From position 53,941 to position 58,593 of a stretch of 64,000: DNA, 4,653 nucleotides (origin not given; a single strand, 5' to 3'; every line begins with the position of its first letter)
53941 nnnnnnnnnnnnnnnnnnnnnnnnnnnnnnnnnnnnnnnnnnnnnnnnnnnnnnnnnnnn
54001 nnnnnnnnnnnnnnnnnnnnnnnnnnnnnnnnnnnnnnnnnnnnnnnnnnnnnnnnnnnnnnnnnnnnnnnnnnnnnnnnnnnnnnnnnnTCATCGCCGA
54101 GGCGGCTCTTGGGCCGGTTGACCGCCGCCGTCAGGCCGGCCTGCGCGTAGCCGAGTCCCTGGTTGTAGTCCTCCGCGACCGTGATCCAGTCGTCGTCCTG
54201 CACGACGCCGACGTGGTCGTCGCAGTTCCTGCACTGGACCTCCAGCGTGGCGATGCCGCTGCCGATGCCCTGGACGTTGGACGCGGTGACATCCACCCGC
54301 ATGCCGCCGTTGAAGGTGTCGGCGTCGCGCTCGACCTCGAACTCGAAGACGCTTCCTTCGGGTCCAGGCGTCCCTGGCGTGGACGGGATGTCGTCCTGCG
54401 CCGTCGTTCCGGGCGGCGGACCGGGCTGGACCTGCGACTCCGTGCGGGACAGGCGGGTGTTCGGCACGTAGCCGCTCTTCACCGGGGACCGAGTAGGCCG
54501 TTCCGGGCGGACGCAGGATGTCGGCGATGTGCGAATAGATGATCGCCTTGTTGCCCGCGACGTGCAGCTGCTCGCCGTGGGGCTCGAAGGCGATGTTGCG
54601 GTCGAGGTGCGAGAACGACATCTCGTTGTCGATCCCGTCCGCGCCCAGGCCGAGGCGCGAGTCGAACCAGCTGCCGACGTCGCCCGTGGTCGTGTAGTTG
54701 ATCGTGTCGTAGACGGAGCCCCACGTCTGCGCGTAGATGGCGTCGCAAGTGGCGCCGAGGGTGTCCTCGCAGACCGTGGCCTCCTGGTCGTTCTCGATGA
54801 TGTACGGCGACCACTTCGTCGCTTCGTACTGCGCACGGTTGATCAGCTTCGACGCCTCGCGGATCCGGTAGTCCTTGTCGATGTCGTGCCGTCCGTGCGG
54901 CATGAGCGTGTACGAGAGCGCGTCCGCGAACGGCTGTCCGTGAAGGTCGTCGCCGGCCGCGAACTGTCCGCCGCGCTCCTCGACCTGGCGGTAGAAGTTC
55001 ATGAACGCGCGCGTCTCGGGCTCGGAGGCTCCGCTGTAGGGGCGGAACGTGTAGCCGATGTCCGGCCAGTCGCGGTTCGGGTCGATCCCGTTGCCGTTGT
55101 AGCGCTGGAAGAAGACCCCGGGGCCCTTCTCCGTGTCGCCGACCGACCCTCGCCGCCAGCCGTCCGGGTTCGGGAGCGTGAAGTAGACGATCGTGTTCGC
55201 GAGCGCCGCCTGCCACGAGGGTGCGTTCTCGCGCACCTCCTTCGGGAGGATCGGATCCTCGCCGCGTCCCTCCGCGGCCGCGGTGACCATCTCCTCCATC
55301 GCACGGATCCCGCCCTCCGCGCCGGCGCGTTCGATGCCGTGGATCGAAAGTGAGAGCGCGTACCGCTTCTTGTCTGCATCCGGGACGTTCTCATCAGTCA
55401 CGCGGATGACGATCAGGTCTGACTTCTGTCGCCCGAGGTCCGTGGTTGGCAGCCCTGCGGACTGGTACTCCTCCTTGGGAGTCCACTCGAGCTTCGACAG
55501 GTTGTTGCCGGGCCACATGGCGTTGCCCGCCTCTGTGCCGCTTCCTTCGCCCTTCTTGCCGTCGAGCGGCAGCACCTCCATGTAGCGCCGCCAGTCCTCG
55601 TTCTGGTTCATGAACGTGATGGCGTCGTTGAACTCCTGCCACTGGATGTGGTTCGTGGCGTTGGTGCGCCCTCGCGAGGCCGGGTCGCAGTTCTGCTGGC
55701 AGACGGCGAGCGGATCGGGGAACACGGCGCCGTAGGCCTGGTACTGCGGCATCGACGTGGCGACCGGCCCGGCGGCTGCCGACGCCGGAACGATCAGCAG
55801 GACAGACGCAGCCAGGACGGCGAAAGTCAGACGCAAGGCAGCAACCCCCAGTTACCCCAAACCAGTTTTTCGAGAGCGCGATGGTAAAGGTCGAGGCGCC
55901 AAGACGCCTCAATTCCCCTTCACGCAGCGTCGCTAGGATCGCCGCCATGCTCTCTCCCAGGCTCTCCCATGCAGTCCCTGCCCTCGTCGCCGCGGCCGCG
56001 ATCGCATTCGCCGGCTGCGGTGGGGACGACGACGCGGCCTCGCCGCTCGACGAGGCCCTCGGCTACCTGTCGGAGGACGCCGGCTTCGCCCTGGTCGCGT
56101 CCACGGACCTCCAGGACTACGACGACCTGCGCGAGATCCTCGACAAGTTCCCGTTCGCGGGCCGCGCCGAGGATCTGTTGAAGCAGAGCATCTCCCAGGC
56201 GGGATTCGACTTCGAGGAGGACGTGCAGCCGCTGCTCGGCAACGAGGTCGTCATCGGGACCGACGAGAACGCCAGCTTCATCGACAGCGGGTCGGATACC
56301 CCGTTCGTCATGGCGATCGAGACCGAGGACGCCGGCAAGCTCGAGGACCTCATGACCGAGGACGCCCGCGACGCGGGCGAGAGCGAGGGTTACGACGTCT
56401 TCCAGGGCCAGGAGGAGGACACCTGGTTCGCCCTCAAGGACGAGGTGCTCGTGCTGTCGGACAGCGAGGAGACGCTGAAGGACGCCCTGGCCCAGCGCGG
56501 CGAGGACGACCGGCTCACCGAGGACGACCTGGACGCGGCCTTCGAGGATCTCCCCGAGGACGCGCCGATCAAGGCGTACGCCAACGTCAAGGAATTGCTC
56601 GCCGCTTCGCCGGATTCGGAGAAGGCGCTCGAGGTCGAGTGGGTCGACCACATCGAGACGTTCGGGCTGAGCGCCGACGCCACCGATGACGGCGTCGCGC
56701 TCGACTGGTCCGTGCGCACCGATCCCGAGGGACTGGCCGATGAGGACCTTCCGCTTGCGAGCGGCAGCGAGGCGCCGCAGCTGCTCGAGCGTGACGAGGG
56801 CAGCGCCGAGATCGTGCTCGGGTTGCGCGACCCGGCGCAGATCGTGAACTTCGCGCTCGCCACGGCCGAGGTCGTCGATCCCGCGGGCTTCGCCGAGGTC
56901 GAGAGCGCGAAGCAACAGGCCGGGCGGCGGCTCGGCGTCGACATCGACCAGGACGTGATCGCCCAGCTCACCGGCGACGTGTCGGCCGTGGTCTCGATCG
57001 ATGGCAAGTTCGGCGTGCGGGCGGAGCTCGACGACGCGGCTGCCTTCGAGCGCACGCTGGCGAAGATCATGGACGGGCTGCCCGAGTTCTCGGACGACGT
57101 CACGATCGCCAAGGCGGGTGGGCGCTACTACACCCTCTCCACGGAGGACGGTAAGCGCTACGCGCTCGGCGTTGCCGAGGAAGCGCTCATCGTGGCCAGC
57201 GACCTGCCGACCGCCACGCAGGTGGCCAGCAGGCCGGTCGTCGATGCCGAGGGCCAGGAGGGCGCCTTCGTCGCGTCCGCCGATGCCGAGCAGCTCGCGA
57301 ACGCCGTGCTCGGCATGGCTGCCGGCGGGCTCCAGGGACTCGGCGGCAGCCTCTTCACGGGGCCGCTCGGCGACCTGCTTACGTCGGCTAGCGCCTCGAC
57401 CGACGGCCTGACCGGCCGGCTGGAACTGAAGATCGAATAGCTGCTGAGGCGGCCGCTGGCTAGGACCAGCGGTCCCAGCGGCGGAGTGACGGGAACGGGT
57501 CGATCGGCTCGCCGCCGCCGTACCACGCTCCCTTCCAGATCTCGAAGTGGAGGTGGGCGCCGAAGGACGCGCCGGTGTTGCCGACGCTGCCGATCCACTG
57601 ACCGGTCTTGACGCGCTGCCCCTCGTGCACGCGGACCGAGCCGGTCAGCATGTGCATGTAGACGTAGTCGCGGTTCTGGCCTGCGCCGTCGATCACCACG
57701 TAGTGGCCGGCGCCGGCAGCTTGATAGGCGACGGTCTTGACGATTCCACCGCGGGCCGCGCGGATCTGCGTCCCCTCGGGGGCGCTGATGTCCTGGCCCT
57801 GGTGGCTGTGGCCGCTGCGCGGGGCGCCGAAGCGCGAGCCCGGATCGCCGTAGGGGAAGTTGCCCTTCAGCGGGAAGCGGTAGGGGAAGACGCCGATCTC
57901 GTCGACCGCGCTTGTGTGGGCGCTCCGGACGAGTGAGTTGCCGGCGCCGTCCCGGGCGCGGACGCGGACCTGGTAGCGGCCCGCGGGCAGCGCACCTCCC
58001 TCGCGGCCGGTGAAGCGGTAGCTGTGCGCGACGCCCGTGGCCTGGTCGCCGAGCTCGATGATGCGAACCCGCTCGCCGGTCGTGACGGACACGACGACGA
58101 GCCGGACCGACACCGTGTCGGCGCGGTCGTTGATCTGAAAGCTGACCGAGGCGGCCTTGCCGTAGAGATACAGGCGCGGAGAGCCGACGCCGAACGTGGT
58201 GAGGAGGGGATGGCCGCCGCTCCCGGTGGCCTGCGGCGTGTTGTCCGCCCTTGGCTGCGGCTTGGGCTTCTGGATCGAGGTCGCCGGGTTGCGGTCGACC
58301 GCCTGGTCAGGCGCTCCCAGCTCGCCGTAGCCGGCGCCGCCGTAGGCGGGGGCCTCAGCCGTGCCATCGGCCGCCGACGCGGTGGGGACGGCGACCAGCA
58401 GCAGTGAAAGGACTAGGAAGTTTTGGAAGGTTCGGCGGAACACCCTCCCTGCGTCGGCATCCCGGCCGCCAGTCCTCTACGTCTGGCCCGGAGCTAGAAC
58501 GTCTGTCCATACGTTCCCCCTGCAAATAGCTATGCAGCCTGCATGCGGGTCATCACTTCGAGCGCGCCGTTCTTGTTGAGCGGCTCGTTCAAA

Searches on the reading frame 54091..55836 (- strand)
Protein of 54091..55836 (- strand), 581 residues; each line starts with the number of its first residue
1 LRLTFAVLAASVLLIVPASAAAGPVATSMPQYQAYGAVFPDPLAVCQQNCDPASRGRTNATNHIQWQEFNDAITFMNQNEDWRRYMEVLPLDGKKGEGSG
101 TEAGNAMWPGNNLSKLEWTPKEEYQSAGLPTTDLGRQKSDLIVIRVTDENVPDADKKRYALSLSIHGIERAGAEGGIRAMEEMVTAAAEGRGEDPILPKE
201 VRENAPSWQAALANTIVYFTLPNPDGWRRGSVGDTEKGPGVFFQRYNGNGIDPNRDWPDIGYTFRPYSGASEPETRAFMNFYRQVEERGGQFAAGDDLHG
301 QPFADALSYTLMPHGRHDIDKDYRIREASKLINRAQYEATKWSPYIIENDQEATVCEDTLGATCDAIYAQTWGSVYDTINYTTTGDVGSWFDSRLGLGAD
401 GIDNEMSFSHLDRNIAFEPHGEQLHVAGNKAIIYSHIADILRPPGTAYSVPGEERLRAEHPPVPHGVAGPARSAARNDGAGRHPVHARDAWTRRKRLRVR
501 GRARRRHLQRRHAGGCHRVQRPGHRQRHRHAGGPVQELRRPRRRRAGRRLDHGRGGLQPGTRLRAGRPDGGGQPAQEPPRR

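Call 52: search_protein_families(library=pfam, proteins=[window:54091-55836:-], max_evalue=0.0001)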
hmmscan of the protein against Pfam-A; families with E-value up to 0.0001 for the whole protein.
window:54091-55836:- (581 aa): 1 family
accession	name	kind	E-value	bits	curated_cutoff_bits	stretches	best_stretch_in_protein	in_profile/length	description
PF00246.29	Peptidase_M14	-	7.7e-10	39.3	21.6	1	139-377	28-245/286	Zinc carboxypeptidase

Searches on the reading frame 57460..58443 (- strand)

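Call 52: search_protein_families(library=pfam, proteins=[window:57460-58443:-], max_evalue=0.0001)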
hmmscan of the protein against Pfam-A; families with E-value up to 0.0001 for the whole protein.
window:57460-58443:- (327 aa): 2 families
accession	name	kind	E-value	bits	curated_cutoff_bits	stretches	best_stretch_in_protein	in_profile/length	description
PF01551.29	Peptidase_M23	-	3.1e-24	85.4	28.7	1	213-316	2-96/96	Peptidase family M23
PF13860.13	FlgD_ig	-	1.1e-07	32.2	27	1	96-165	8-77/79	FlgD Ig-like domain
